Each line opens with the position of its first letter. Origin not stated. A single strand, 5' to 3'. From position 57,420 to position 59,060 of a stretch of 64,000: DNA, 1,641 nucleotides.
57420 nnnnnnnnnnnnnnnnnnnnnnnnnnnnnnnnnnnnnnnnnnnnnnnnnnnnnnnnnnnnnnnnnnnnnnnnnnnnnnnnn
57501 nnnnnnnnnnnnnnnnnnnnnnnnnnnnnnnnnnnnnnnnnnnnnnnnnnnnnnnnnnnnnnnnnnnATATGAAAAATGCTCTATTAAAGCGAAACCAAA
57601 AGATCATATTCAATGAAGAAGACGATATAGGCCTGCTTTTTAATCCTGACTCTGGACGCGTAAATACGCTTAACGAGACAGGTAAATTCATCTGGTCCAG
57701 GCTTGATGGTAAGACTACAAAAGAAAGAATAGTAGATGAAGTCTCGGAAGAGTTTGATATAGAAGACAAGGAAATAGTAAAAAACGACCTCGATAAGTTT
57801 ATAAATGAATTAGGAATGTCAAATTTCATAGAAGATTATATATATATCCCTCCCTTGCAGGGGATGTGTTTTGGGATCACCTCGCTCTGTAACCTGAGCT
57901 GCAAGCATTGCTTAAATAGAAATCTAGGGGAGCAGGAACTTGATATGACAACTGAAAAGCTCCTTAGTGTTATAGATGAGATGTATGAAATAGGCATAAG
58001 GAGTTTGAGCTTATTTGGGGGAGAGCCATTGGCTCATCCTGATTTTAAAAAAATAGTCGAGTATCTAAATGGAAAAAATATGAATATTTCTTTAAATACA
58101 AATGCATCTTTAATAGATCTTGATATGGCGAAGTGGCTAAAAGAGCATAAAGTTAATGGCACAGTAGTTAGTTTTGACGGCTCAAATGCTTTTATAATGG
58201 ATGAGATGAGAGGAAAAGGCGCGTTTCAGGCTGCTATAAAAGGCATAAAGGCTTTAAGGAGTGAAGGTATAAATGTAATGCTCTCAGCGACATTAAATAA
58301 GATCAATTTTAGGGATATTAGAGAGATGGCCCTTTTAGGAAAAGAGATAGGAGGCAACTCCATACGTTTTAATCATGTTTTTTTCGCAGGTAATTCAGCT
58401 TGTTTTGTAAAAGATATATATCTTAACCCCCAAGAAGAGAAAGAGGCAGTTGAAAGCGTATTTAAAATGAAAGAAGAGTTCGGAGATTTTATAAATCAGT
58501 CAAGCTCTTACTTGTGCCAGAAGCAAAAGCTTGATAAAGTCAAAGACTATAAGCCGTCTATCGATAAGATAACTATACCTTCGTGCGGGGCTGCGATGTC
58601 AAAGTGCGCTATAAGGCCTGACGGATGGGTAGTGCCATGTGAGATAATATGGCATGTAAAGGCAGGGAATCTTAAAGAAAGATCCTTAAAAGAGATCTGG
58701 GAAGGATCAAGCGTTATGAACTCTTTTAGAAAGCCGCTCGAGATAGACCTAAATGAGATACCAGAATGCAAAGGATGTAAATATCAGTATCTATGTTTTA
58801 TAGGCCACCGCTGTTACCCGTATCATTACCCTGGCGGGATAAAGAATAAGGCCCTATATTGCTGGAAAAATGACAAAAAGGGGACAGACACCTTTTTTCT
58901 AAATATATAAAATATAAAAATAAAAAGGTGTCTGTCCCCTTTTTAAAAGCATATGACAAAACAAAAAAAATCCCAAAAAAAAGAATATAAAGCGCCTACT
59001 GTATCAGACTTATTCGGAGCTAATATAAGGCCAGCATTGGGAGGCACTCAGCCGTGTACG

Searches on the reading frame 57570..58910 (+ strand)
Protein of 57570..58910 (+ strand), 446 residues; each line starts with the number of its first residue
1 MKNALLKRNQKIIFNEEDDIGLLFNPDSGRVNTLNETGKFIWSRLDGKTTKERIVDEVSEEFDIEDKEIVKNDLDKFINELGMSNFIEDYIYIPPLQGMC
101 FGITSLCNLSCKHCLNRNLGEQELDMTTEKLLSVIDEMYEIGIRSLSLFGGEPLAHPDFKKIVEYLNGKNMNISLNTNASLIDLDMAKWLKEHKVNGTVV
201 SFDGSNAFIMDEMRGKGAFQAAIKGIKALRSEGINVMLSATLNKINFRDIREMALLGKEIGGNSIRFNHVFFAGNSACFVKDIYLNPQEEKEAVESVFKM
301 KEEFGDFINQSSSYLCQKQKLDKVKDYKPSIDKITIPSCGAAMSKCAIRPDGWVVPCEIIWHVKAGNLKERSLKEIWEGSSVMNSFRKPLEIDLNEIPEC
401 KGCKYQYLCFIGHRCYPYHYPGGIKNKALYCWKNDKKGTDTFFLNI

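Call 3: search_protein_families(library=ncbifam, proteins=[window:57570-58910:+], max_evalue=0.01)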
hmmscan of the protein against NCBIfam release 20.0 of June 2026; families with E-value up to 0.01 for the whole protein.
window:57570-58910:+ (446 aa): 87 families (the best 25 are shown)
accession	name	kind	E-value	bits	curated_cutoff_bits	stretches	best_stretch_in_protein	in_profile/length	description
TIGR04250.1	SCM_rSAM_ScmE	equivalog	9e-49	166.3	400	1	100-410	6-324/358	SynChlorMet cassette radical SAM/SPASM protein ScmE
TIGR04545.1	rSAM_ahbD_hemeb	equivalog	2.8e-38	132.2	500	1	101-431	4-335/339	heme b synthase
NF050035.1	rSAM_WgK_link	exception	3.8e-36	124.8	650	2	89-256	3-170/367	radical SAM/SPASM peptide maturase WgkB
TIGR04055.1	rSAM_NirJ2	equivalog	4.3e-36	125.1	500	1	102-431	5-322/326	putative heme d1 biosynthesis radical SAM protein NirJ2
TIGR03962.1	mycofact_rSAM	equivalog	1.8e-35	122.7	265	1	99-412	14-312/339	mycofactocin radical SAM maturase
TIGR04251.1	SCM_rSAM_ScmF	equivalog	6.5e-33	114.6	400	1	95-436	2-344/353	SynChlorMet cassette radical SAM/SPASM protein ScmF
TIGR04054.1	rSAM_NirJ1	equivalog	1.1e-32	113.2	650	1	100-409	39-358/387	putative heme d1 biosynthesis radical SAM protein NirJ1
TIGR04051.1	rSAM_NirJ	equivalog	1.9e-31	109.3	515.45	1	104-429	9-344/354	heme d1 biosynthesis radical SAM protein NirJ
TIGR04546.1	rSAM_ahbC_deAc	equivalog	1.5e-30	106.3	650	1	101-300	43-242/390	12,18-didecarboxysiroheme deacetylase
TIGR04303.1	GeoRSP_rSAM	equivalog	1.8e-30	106.6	400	1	101-415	9-308/325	GeoRSP system radical SAM/SPASM protein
TIGR04347.1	pseudo_SAM_Halo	equivalog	2.8e-30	105.9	525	1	101-303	42-244/390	TIGR04347 family pseudo-SAM/SPASM protein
TIGR04317.1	W_rSAM_matur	equivalog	2.5e-27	95.9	380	1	100-411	7-321/349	tungsten cofactor oxidoreductase radical SAM maturase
TIGR02109.1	PQQ_syn_pqqE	equivalog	6.5e-27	94.4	381.35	1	98-433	8-332/358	pyrroloquinoline quinone biosynthesis protein PqqE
TIGR04053.2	TIGR04053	equivalog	9.2e-27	94.2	395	2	103-301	14-214/366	TIGR04053 family radical SAM/SPASM domain-containing protein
NF045574.1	sacti_mat_StsB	exception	3.3e-25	88.9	625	1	12-267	15-266/466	StsB family radical SAM/SPASM domain sactipeptide maturase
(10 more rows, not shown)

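Call 4: search_protein_families(library=pfam, proteins=[window:57570-58910:+], max_evalue=0.01)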
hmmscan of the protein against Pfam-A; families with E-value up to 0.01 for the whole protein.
window:57570-58910:+ (446 aa): 4 families
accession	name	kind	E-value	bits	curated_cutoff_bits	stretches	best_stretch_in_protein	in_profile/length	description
PF04055.27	Radical_SAM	-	1.4e-24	87.5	29.5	1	103-254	3-163/166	Radical SAM superfamily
PF05402.18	PqqD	-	3e-16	60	23.4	1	23-86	4-66/67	Coenzyme PQQ synthesis protein D (PqqD)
PF13186.11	SPASM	-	7.5e-11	42.6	21.5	1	339-404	1-67/67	Iron-sulfur cluster-binding domain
PF13353.11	Fer4_12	-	2.7e-06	28.1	22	1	104-174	12-87/137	4Fe-4S single cluster domain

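Call 9: find_related_loci(query=window:57570-58907:+, collection=genome_contigs, flank=8000)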
Query window:57570-58907:+ (446 aa) in genome_contigs; peptide patterns used: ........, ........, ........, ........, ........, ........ (x = any residue, [..] = any of these).
40 stretches matched a pattern, but none encodes a relative of the query by tblastn (E <= 1e-3).

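Call 14: find_homologous_proteins(query=window:57570-58907:+, max_evalue=1e-20)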
Query window:57570-58907:+ (446 aa): 101 proteins with E <= 1e-20 among 4337 candidates.
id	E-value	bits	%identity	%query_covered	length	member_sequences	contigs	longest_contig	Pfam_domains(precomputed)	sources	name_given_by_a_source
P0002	0.0e+0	1031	100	100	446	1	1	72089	PF13186.12,PF04055.28,PF13353.12,PF05402.19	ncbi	ncbi:MAG: PqqD family peptide modification chaperone [Candidatus Omnitrophota bacterium]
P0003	3.4e-208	710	68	97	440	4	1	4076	PF13186.12,PF04055.28,PF13353.12,PF05402.19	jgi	-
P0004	1.4e-203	695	67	97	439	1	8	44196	PF13186.12,PF04055.28,PF13353.12,PF05402.19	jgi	jgi:radical SAM protein with 4Fe4S-binding SPASM domain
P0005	6.8e-200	683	66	97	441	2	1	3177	PF13186.12,PF04055.28,PF13353.12,PF05402.19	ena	-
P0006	8.5e-200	682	65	97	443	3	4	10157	PF13186.12,PF04055.28,PF13353.12,PF05402.19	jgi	jgi:radical SAM protein with 4Fe4S-binding SPASM domain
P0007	1.6e-199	681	65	97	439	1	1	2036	PF13186.12,PF04055.28,PF13353.12,PF05402.19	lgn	-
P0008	4.9e-198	677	64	98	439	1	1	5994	PF13186.12,PF04055.28,PF13353.12,PF05402.19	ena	-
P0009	1.9e-197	675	67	96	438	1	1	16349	PF13186.12,PF04055.28,PF13353.12,PF05402.19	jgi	jgi:radical SAM protein with 4Fe4S-binding SPASM domain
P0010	5.1e-197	673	64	97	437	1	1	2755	PF13186.12,PF04055.28,PF13353.12,PF05402.19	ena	-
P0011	2.3e-194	665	64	97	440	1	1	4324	PF13186.12,PF04055.28,PF13353.12,PF05402.19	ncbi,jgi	-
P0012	9.7e-194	662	63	98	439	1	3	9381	PF13186.12,PF04055.28,PF13353.12,PF05402.19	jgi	jgi:radical SAM protein with 4Fe4S-binding SPASM domain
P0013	8.9e-193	659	64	97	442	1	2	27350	PF13186.12,PF04055.28,PF13353.12,PF05402.19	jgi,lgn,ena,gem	-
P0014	1.0e-192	659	62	96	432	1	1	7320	PF13186.12,PF04055.28,PF13353.12,PF05402.19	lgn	-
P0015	1.8e-192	658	62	96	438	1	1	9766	PF13186.12,PF04055.28,PF13353.12,PF05402.19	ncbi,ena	-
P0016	9.5e-192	656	61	98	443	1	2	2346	PF13186.12,PF04055.28,PF13353.12,PF05402.19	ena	-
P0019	1.4e-189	649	63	96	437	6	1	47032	PF13186.12,PF04055.28,PF13353.12,PF05402.19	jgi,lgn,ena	-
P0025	1.2e-186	639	62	96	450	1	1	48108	PF13186.12,PF04055.28,PF13353.12,PF05402.19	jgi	-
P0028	9.5e-184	630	60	97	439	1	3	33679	PF13186.12,PF04055.28,PF13353.12,PF05402.19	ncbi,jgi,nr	ncbi:MAG: radical SAM protein [Candidatus Omnitrophica bacterium]|nr:radical SAM protein [Candidatus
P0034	1.0e-181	623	59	97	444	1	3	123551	PF13186.12,PF04055.28,PF13353.12,PF05402.19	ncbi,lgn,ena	-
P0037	8.5e-181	620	60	97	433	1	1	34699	PF13186.12,PF04055.28,PF13353.12,PF05402.19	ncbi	ncbi:PqqD family peptide modification chaperone [Candidatus Omnitrophota bacterium]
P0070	1.9e-112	395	41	95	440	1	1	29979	PF13186.12,PF04055.28,PF13353.12,PF05402.19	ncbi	ncbi:PqqD family peptide modification chaperone [Elusimicrobiota bacterium]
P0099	4.3e-75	271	35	96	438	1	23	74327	PF13186.12,PF04055.28,PF13353.12,PF05402.19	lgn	-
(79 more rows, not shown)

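Call 16: find_encoding_contigs(protein=P0004, flank=7000, max_places=3)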
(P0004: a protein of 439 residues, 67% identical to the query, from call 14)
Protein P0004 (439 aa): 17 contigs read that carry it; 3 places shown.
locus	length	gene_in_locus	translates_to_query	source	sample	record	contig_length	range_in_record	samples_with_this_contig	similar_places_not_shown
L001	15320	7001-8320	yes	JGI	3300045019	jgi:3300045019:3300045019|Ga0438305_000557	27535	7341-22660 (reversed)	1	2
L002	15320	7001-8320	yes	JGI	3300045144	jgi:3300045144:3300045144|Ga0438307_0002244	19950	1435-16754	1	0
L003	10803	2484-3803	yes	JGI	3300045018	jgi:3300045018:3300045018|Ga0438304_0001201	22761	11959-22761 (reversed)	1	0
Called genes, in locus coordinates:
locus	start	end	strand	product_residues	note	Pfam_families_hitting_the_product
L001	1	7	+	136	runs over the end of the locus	PF00717:Peptidase_S24 (weak)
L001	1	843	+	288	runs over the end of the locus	PF27840:ScmC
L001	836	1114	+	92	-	PF05402:PqqD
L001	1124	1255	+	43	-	-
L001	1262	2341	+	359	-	PF04055:Radical_SAM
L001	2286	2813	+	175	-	-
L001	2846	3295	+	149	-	-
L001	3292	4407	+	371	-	PF13353:Fer4_12, PF04055:Radical_SAM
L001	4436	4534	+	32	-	-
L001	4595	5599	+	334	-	PF01609:DDE_Tnp_1, PF13612:DDE_Tnp_1_3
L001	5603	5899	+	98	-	PF05635:23S_rRNA_IVP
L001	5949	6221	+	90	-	PF05402:PqqD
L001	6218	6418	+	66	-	-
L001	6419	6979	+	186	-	PF09970:DUF2204 (faint), PF19502:DUF6036 (faint), PF08843:AbiEii (weak)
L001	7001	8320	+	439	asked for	PF05402:PqqD, PF13353:Fer4_12, PF04055:Radical_SAM, PF13186:SPASM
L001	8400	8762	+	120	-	-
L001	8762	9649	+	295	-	PF01293:PEPCK_ATP (weak), PF27840:ScmC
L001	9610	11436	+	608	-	PF00664:ABC_membrane, PF02463:SMC_N (faint), PF00005:ABC_tran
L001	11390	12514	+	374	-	PF14907:NTP_transf_5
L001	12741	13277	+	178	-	PF00156:Pribosyltran, PF14681:UPRTase (weak)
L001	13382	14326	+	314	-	PF02729:OTCace_N, PF00185:OTCace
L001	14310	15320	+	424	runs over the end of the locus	PF01979:Amidohydro_1, PF12890:DHOase, PF07969:Amidohydro_3 (weak)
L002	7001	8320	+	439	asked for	PF05402:PqqD, PF13353:Fer4_12, PF04055:Radical_SAM, PF13186:SPASM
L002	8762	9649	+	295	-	PF01293:PEPCK_ATP (weak), PF27840:ScmC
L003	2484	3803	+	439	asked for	PF05402:PqqD, PF13353:Fer4_12, PF04055:Radical_SAM, PF13186:SPASM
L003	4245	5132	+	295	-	PF01293:PEPCK_ATP (weak), PF27840:ScmC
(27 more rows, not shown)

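Call 22: find_related_loci(query=A1, collection=genome_contigs, flank=6000)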
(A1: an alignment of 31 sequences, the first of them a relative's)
Query A1 (446 aa) in genome_contigs; peptide patterns used: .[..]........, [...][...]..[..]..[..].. (x = any residue, [..] = any of these).
600 stretches matched a pattern (row limit reached: there are more); 556 encode a relative of the query (tblastn E <= 1e-3); the best 80 are kept; 80 distinct loci.
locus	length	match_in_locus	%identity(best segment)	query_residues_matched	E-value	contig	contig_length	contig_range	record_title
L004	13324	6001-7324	61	3-437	2e-147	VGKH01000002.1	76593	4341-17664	MAG: Candidatus Omnitrophota bacterium isolate K_DeepCast_250m_m2_027 K_DeepCast_250m_m2_027_Ga0194125_10000355, whole g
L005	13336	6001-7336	57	7-437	6e-146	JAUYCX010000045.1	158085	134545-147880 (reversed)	MAG: Candidatus Omnitrophota bacterium isolate C20_maxbin.112_sub C20_k141_65624, whole genome shotgun sequence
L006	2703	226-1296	44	91-443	1e-97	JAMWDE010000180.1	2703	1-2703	MAG: Candidatus Omnitrophota bacterium isolate QZM4_2.bins.442.Tibet NODE_143924_length_2703_cov_0.916149, whole genome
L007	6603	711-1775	42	77-435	8e-93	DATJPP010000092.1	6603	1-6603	MAG TPA_asm: Candidatus Margulisiibacteriota bacterium isolate SMAG_U14916 k141_2449467, whole genome shotgun sequence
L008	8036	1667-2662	44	101-431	5e-91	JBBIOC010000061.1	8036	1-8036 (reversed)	MAG: Candidatus Omnitrophota bacterium isolate RVF170221_bin_270 NODE_1298_length_8036_cov_3.636011, whole genome shotgu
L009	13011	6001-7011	40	99-433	8e-88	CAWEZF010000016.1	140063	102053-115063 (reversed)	MAG: uncultured delta proteobacterium isolate MFD04716.bin.2.259 genome assembly, contig: contig_78734, whole genome sho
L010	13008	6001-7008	40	99-434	2e-87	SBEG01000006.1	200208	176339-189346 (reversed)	MAG: Deltaproteobacteria bacterium isolate 311FN.001 NODE_8_length_200208_cov_53.3577_ID_2945973, whole genome shotgun s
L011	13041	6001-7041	38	91-436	2e-84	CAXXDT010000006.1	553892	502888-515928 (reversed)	MAG: uncultured Syntrophobacter sp. isolate 77c4d0fe-ff47-49b2-b771-50e4a4e8458d genome assembly, contig: contig_6, whol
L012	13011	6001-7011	41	99-433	1e-88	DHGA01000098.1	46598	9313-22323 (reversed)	MAG TPA_asm: Syntrophaceae bacterium UBA4810 UBA4810_contig_26515, whole genome shotgun sequence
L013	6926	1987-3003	31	101-433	4e-58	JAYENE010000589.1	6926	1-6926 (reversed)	MAG: Thermodesulfobacteriota bacterium isolate MAG063 MAG063_589, whole genome shotgun sequence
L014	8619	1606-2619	31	102-433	3e-57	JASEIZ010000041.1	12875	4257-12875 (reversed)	MAG: Desulfobacterales bacterium isolate Yes71-19 NODE_41_length_12875_cov_4.943136, whole genome shotgun sequence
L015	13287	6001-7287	28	8-412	1e-55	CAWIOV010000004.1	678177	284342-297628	MAG: uncultured Chloroflexia bacterium isolate MFD01689.bin.1.12 genome assembly, contig: contig_22587, whole genome sho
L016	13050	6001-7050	33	102-443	6e-53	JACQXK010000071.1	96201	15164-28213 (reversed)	MAG: Candidatus Omnitrophota bacterium isolate NC_groundwater_1513_Pr4_B-0.1um_40_4 SR1-18-B1_scaffold_290684, whole gen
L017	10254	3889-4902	31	94-440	3e-52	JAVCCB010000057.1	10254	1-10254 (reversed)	MAG: Candidatus Tantalella remota isolate MAG_3300035698_1097 Ga0374944_042764, whole genome shotgun sequence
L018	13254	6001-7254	26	17-409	2e-50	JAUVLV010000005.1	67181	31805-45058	MAG: Candidatus Aegiribacteria sp. isolate CSMAG_515 CSMAG_515_k141_100236_length_67181_cov_32.8573, whole genome shotgu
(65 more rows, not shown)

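Call 37: find_encoding_contigs(protein=P0034, flank=7000, max_places=1)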
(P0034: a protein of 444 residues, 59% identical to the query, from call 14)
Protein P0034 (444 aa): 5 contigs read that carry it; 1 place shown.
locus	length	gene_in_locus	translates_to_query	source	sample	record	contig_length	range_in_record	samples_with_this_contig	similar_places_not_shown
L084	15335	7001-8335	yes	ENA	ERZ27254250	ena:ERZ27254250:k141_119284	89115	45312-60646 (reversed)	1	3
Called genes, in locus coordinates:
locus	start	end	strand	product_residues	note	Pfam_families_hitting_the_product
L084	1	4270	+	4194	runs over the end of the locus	PF10102:DUF2341, PF12768:Rax2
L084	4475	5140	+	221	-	PF01797:Y1_Tnp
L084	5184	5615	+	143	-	-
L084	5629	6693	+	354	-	PF04055:Radical_SAM, PF13353:Fer4_12 (weak)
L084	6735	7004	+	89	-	PF05402:PqqD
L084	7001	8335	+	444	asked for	PF05402:PqqD, PF04055:Radical_SAM, PF13353:Fer4_12 (weak), PF13186:SPASM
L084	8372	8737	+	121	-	-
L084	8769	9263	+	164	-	PF27840:ScmC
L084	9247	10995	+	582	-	PF00664:ABC_membrane, PF00005:ABC_tran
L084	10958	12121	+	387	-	PF14907:NTP_transf_5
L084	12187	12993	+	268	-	PF02563:Poly_export, PF10531:SLBB (weak), PF22461:SLBB_2 (weak)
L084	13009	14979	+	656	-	PF13807:GNVR, PF01656:CbiA (weak), PF10609:ParA (weak), PF13614:AAA_31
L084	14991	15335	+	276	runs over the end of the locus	PF05621:TniB (weak), PF13401:AAA_22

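Call 38: find_encoding_contigs(protein=P0025, flank=7000, max_places=1)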
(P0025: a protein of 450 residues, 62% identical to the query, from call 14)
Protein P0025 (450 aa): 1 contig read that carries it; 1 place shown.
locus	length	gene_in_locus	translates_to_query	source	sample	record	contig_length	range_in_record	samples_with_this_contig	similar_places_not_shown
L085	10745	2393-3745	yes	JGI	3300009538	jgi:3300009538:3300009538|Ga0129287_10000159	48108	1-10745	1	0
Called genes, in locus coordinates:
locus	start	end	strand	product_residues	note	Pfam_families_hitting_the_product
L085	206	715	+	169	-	-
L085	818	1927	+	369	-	PF04055:Radical_SAM, PF13353:Fer4_12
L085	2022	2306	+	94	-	PF05402:PqqD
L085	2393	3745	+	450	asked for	PF05402:PqqD, PF13353:Fer4_12 (weak), PF04055:Radical_SAM, PF13186:SPASM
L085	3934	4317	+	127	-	-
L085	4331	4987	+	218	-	PF27840:ScmC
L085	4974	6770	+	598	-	PF00664:ABC_membrane, PF00005:ABC_tran, PF02463:SMC_N (faint)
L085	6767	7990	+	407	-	PF14907:NTP_transf_5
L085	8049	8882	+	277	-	PF02563:Poly_export, PF10531:SLBB (weak), PF22461:SLBB_2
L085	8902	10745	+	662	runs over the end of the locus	PF13807:GNVR, PF10609:ParA (weak), PF13614:AAA_31, PF01656:CbiA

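Call 39: find_encoding_contigs(protein=P0019, flank=7000, max_places=1)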
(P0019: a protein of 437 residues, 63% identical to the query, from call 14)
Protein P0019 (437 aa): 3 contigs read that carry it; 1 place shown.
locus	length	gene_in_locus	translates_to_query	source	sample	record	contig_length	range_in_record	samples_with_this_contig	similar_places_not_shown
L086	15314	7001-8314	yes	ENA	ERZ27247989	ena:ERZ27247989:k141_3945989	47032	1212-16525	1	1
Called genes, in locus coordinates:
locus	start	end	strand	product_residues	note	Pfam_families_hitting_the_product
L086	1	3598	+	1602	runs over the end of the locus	?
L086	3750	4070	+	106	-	-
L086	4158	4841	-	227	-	PF01797:Y1_Tnp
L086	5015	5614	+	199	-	-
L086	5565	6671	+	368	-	PF13353:Fer4_12 (weak), PF04055:Radical_SAM, PF13186:SPASM (weak)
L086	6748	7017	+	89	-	PF05402:PqqD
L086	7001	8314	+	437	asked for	PF05402:PqqD, PF04055:Radical_SAM, PF13353:Fer4_12, PF13186:SPASM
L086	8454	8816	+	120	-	-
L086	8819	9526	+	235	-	PF27840:ScmC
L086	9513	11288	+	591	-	PF00664:ABC_membrane, PF00005:ABC_tran, PF02463:SMC_N (weak)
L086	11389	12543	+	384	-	PF14907:NTP_transf_5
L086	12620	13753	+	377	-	PF02563:Poly_export, PF22461:SLBB_2 (weak), PF10531:SLBB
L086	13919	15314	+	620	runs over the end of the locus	PF13807:GNVR, PF01656:CbiA, PF13614:AAA_31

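Call 40: find_encoding_contigs(protein=P0037, flank=7000, max_places=1)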
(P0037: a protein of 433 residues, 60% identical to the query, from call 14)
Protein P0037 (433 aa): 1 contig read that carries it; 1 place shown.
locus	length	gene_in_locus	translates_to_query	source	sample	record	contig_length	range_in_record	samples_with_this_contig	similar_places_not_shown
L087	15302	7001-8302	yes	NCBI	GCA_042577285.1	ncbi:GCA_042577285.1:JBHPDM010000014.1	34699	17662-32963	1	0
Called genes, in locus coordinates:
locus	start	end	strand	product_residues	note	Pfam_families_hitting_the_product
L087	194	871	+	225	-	PF05552:MS_channel_1st_1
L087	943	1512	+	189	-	-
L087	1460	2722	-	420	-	PF14907:NTP_transf_5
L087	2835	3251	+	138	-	-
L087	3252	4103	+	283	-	PF27840:ScmC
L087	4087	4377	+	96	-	PF05402:PqqD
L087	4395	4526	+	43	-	-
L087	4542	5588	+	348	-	PF04055:Radical_SAM, PF13186:SPASM (faint)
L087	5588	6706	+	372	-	PF13353:Fer4_12 (weak), PF04055:Radical_SAM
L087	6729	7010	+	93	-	PF05402:PqqD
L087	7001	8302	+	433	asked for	PF05402:PqqD, PF04055:Radical_SAM, PF13353:Fer4_12, PF13186:SPASM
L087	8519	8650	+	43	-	-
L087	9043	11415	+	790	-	PF04055:Radical_SAM, PF27840:ScmC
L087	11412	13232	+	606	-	PF00664:ABC_membrane, PF00005:ABC_tran, PF13304:AAA_21 (faint)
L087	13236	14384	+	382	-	PF14907:NTP_transf_5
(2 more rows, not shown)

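Call 48: search_solved_structures(query=window:57570-58907:+, max_evalue=0.00001)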
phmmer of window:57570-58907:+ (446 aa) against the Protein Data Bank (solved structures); distinct sequences matched with E-value up to 0.00001: 5.
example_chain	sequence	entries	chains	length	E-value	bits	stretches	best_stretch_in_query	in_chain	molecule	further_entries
6efn_A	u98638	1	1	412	8.8e-12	47.8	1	87-376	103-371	Sporulation killing factor maturation protein SkfB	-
4k36_A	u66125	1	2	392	8.3e-09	38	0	94-204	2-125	Anaerobic sulfatase-maturating enzyme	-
6c8v_A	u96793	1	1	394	2.5e-08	36.4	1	93-423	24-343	Coenzyme PQQ synthesis protein E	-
7vob_C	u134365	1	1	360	3.7e-07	32.6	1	104-256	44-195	Cytosylglucuronate decarboxylase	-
7voc_C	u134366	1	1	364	3.8e-07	32.5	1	104-256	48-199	Cytosylglucuronate decarboxylase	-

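Call 72: search_protein_families(library=pfam, proteins=[L001:11390-12514:+, L001:8762-9649:+], max_evalue=0.1)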
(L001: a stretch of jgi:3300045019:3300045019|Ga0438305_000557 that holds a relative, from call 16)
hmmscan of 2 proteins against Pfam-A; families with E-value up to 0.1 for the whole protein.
L001:11390-12514:+ (374 aa): 1 family
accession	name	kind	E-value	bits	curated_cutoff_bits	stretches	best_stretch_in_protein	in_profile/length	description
PF14907.12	NTP_transf_5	-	1.6e-48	165.9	31.2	1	34-279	4-248/249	Uncharacterised nucleotidyltransferase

L001:8762-9649:+ (295 aa): 3 families
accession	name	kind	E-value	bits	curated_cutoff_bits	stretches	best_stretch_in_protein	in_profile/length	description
PF01293.25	PEPCK_ATP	-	9.1e-06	25.1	26.5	1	127-182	190-246/465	Phosphoenolpyruvate carboxykinase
PF07475.17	Hpr_kinase_C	-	0.01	15.8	33.3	1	147-191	20-66/171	HPr Serine kinase C-terminal domain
PF04784.19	DUF547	-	0.011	16.2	27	1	86-126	75-112/125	Protein of unknown function, DUF547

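Call 91: find_encoding_contigs(protein=P0070, flank=7000, max_places=1)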
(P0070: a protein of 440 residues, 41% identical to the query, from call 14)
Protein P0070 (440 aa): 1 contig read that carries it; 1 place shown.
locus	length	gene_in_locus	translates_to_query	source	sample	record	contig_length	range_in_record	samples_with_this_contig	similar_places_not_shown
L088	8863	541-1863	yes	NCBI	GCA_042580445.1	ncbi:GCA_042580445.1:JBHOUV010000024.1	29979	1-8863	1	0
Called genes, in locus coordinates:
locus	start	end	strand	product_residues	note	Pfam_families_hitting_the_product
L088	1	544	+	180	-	PF13186:SPASM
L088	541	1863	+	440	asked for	PF05402:PqqD, PF04055:Radical_SAM, PF13353:Fer4_12 (weak), PF13186:SPASM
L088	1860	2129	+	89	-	PF05402:PqqD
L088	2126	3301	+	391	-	PF00535:Glycos_transf_2, PF10111:Glyco_tranf_2_2, PF13641:Glyco_tranf_2_3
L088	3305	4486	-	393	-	PF02310:B12-binding (weak), PF04055:Radical_SAM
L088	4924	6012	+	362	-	PF00717:Peptidase_S24 (faint)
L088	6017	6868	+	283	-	PF04055:Radical_SAM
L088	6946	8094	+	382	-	-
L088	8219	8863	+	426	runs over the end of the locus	-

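Call 92: find_encoding_contigs(protein=P0099, flank=7000, max_places=1)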
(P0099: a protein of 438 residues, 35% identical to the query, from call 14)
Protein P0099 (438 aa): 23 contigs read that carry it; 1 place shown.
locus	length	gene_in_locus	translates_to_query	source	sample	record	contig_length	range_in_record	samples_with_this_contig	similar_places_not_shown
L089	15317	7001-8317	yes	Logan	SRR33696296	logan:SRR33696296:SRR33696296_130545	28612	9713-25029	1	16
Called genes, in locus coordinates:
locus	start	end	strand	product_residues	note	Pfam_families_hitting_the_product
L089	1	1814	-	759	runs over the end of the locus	PF00515:TPR_1 (faint), PF07719:TPR_2 (faint)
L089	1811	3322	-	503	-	PF03016:Exostosin_GT47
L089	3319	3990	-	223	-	PF05050:Methyltransf_21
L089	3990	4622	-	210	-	PF13578:Methyltransf_24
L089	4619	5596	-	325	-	PF04577:Glyco_transf_61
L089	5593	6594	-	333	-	PF01073:3Beta_HSD (weak), PF01370:Epimerase, PF02719:Polysacc_synt_2, PF04321:RmlD_sub_bind, PF16363:GDP_Man_Dehyd, PF13460:NAD_binding_10 (weak)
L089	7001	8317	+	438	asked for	PF05402:PqqD (faint), PF04055:Radical_SAM, PF13353:Fer4_12 (weak), PF13186:SPASM (weak)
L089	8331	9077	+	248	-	PF05175:MTS, PF08003:Methyltransf_9 (weak), PF13489:Methyltransf_23, PF07021:MetW, PF13847:Methyltransf_31, PF08241:Methyltransf_11, PF08242:Methyltransf_12, PF13649:Methyltransf_25, +4 more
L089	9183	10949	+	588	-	PF00515:TPR_1 (faint), PF07719:TPR_2 (faint), PF12895:ANAPC3 (faint), PF13176:TPR_7 (faint), PF13181:TPR_8 (faint), PF13374:TPR_10 (faint), PF13424:TPR_12 (weak), PF14559:TPR_19 (weak), +4 more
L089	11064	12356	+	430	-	PF00919:UPF0004, PF04055:Radical_SAM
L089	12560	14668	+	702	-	PF07238:PilZ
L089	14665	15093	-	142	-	-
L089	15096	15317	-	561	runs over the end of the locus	PF05157:MshEN, PF00437:T2SSE, PF13173:AAA_14 (faint)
